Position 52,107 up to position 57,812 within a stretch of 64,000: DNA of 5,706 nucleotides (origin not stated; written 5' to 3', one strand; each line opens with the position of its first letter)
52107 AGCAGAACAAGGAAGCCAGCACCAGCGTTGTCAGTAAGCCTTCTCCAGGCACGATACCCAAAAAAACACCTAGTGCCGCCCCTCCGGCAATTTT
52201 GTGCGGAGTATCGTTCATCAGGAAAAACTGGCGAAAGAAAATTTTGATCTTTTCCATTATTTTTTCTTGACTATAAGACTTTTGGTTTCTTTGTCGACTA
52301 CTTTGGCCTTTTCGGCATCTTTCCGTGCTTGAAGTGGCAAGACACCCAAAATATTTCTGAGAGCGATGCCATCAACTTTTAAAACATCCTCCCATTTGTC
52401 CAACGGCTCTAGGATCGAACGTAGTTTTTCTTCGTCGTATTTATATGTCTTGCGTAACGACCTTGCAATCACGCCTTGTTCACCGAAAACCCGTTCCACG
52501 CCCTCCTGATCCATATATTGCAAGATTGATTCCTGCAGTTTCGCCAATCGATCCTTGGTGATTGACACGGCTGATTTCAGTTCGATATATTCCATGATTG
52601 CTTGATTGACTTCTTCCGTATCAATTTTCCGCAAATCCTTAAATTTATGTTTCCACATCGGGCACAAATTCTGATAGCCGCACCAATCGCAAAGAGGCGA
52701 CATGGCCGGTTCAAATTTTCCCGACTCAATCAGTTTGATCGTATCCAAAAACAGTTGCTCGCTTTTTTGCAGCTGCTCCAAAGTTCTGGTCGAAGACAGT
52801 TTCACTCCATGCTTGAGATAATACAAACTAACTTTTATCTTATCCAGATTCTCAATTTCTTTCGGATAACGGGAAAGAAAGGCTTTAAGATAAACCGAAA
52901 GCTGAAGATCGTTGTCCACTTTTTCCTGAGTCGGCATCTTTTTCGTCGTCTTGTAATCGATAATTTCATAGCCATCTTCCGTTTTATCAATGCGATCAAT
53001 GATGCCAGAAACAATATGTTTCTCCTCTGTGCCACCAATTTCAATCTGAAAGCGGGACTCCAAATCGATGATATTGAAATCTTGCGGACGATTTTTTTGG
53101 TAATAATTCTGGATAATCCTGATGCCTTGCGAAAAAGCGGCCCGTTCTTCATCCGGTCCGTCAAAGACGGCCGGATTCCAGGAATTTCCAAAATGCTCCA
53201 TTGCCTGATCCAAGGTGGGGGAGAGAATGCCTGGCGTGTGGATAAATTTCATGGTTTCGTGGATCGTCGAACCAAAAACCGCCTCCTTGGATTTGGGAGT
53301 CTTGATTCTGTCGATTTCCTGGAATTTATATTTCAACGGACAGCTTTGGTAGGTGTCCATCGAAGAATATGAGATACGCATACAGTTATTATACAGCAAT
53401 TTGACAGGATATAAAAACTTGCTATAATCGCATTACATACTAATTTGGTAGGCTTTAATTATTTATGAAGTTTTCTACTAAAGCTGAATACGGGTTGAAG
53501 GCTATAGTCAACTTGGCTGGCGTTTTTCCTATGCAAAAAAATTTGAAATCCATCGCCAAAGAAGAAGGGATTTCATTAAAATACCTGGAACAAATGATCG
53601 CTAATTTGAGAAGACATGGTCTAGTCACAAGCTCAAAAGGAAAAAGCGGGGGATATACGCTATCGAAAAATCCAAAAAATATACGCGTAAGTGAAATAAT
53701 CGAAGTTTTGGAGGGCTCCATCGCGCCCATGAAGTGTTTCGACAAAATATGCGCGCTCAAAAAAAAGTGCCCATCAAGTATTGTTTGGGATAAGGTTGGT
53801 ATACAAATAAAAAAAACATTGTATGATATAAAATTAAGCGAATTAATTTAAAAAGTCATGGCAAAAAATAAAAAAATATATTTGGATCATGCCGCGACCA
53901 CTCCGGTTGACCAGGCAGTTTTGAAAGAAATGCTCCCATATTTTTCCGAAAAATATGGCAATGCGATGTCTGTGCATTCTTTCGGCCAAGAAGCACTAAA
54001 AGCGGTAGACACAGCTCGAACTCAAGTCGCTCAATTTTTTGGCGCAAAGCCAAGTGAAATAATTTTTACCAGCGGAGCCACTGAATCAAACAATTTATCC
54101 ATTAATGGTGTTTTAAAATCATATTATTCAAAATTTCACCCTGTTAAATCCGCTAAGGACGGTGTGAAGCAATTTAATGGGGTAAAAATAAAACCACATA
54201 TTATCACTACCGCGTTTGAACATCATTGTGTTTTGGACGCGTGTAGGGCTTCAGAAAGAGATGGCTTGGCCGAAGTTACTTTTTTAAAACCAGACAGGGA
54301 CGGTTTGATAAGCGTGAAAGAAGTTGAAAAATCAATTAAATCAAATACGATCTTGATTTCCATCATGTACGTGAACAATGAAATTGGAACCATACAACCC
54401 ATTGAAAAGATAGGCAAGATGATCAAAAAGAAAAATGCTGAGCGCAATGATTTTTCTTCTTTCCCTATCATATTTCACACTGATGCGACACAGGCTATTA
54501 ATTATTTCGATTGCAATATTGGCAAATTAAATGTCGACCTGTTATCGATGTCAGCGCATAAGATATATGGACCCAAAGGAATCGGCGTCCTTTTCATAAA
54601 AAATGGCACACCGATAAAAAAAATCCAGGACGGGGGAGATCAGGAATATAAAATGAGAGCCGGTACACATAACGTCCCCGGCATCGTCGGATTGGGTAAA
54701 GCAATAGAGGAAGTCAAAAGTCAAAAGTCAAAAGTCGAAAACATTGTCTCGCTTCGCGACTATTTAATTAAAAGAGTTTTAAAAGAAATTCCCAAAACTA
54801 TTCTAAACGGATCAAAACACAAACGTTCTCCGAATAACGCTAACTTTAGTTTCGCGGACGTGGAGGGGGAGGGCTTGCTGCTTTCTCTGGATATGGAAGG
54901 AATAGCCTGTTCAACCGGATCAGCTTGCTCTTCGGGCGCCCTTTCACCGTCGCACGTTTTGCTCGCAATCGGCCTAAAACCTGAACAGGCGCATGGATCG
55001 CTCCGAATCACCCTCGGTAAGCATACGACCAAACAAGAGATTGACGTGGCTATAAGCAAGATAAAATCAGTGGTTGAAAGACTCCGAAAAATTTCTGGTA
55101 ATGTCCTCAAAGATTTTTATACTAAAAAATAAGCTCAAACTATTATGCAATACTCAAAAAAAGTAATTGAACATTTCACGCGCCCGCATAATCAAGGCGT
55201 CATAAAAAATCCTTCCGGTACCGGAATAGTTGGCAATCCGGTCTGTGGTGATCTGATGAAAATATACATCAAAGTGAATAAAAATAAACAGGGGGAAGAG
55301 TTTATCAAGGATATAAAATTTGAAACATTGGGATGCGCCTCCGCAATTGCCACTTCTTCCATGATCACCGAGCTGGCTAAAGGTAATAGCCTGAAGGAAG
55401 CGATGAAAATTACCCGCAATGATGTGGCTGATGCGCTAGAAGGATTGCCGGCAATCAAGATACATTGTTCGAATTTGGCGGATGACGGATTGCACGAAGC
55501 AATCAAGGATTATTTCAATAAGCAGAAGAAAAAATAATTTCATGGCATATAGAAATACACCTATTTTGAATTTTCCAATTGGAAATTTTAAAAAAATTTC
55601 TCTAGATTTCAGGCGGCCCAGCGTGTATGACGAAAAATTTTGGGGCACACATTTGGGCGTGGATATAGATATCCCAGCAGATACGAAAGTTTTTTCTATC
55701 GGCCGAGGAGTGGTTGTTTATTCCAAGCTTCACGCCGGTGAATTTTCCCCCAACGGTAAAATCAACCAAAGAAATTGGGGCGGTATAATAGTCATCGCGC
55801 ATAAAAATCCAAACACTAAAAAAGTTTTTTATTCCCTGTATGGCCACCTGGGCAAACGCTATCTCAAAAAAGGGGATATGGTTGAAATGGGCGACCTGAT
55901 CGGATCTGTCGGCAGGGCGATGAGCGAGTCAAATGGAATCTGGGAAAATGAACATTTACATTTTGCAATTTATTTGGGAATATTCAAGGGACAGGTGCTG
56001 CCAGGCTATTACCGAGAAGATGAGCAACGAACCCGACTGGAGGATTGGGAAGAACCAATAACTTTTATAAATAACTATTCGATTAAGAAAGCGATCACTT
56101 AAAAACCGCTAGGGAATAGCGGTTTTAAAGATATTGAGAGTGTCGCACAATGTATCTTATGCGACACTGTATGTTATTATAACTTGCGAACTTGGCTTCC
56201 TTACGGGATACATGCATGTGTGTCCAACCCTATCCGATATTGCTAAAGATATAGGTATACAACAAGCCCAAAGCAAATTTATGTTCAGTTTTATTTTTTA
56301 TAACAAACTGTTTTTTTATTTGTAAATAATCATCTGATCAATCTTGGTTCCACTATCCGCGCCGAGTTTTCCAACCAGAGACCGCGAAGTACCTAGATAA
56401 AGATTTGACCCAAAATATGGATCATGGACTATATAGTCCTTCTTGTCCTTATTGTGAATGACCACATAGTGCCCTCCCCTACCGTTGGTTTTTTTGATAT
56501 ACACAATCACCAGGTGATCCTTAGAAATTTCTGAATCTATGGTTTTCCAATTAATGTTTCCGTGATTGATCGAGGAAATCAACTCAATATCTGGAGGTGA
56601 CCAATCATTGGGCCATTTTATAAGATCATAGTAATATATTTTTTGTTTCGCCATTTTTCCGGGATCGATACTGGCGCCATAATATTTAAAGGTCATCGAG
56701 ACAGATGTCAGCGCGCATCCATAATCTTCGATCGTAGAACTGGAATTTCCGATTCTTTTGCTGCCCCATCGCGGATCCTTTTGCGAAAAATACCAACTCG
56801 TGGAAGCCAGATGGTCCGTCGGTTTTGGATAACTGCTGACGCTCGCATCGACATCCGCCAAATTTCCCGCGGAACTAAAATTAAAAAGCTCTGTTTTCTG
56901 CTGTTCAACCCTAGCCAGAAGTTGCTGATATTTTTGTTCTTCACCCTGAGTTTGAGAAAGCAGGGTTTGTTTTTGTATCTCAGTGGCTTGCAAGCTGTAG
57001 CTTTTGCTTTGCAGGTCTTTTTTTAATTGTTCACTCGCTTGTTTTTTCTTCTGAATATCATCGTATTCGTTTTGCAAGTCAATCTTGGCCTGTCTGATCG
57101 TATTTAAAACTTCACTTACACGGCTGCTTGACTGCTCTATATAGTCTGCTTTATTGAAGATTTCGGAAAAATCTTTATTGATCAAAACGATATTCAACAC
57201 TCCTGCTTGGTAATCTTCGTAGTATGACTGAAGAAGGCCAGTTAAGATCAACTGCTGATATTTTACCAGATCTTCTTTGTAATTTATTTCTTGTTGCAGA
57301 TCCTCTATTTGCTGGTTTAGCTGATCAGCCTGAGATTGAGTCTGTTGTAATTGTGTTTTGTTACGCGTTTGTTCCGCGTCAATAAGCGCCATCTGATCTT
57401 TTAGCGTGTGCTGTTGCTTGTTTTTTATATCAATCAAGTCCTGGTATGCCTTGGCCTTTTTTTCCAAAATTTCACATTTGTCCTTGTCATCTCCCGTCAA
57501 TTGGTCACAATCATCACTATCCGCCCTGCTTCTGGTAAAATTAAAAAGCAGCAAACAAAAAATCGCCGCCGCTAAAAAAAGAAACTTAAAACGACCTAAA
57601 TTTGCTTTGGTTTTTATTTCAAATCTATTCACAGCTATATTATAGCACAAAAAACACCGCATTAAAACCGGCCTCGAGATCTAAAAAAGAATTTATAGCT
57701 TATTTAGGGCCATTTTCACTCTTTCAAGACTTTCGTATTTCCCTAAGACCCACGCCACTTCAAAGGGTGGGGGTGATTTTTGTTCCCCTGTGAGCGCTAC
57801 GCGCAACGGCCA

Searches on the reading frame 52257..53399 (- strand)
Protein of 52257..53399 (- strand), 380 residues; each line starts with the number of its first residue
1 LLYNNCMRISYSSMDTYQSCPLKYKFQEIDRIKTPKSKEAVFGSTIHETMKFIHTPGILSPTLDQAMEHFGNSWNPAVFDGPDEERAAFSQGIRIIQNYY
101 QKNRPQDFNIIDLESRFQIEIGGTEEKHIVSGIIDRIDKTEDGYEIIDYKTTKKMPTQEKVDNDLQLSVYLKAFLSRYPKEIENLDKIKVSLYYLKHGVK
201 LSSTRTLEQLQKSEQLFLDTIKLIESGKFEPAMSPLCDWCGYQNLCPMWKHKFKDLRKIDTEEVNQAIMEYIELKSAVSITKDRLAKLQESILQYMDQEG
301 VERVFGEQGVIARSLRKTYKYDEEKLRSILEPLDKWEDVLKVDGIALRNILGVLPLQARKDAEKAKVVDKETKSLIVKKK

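Call 16: search_protein_families(library=pfam, proteins=[window:52257-53399:-], max_evalue=0.001)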
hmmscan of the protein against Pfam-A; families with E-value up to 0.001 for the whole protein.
window:52257-53399:- (380 aa): 3 families
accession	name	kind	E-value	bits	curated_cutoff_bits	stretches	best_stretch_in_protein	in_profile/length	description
PF12705.13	PDDEXK_1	-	2.4e-34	119.8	22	1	8-247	1-247/247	PD-(D/E)XK nuclease superfamily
PF01930.23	Cas_Cas4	-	6.3e-06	26.8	22.7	1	128-246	50-158/160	Domain of unknown function DUF83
PF24091.1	DUF7376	-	1.5e-05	25.3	27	1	257-379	85-218/219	Family of unknown function (DUF7376)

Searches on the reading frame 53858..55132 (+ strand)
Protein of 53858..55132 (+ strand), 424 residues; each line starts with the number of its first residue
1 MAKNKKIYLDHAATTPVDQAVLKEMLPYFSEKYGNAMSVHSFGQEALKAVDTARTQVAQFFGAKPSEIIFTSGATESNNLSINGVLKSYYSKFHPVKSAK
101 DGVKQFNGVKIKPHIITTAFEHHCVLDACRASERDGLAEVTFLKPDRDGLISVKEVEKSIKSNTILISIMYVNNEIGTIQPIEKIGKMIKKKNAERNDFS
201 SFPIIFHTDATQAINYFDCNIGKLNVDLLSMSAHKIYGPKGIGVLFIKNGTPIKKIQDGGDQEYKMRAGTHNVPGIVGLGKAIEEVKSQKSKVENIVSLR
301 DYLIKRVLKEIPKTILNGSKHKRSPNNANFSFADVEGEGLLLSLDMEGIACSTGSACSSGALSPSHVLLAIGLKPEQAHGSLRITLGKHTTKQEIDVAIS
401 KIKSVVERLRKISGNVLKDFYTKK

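Call 16: search_protein_families(library=pfam, proteins=[window:53858-55132:+], max_evalue=0.001)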
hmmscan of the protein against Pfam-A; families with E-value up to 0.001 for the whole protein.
window:53858-55132:+ (424 aa): 1 family
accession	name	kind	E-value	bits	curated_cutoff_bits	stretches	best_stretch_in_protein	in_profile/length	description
PF00266.25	Aminotran_5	-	1.7e-78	264.7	21.5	1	7-396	1-369/371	Aminotransferase class-V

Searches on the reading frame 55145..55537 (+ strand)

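Call 16: search_protein_families(library=pfam, proteins=[window:55145-55537:+], max_evalue=0.001)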
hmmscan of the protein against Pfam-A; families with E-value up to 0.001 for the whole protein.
window:55145-55537:+ (130 aa): 1 family
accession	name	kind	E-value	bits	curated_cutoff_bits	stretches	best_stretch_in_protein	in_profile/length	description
PF01592.21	NifU_N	-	2.1e-44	151.1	22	1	2-129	1-126/127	NifU-like N terminal domain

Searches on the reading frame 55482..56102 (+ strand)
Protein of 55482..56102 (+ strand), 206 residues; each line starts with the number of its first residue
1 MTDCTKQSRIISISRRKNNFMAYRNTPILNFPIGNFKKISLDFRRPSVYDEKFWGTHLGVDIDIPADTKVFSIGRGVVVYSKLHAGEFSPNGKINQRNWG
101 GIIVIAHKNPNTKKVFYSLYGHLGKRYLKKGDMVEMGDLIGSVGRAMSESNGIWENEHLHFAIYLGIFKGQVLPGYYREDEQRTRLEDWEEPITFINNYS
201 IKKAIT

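Call 16: search_protein_families(library=pfam, proteins=[window:55482-56102:+], max_evalue=0.001)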
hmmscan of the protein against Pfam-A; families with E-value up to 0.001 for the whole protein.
window:55482-56102:+ (206 aa): 1 family
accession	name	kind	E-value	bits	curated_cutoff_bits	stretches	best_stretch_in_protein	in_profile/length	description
PF01551.29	Peptidase_M23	-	1.6e-15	57.5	28.7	1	56-164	2-88/96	Peptidase family M23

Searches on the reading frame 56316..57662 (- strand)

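Call 16: search_protein_families(library=pfam, proteins=[window:56316-57662:-], max_evalue=0.001)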
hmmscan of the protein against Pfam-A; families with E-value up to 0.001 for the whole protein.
window:56316-57662:- (448 aa): 3 families
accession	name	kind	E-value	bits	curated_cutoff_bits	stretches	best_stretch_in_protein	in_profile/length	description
PF13529.12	Peptidase_C39_2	-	4.6e-07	30.9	24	1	297-416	11-143/143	Peptidase_C39 like family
PF09787.14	Golgin_A5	-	5.9e-06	26.5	31.7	1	64-264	18-215/305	Golgin subfamily A member 5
PF03412.21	Peptidase_C39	-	5.7e-05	23.4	22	0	385-418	78-108/133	Peptidase C39 family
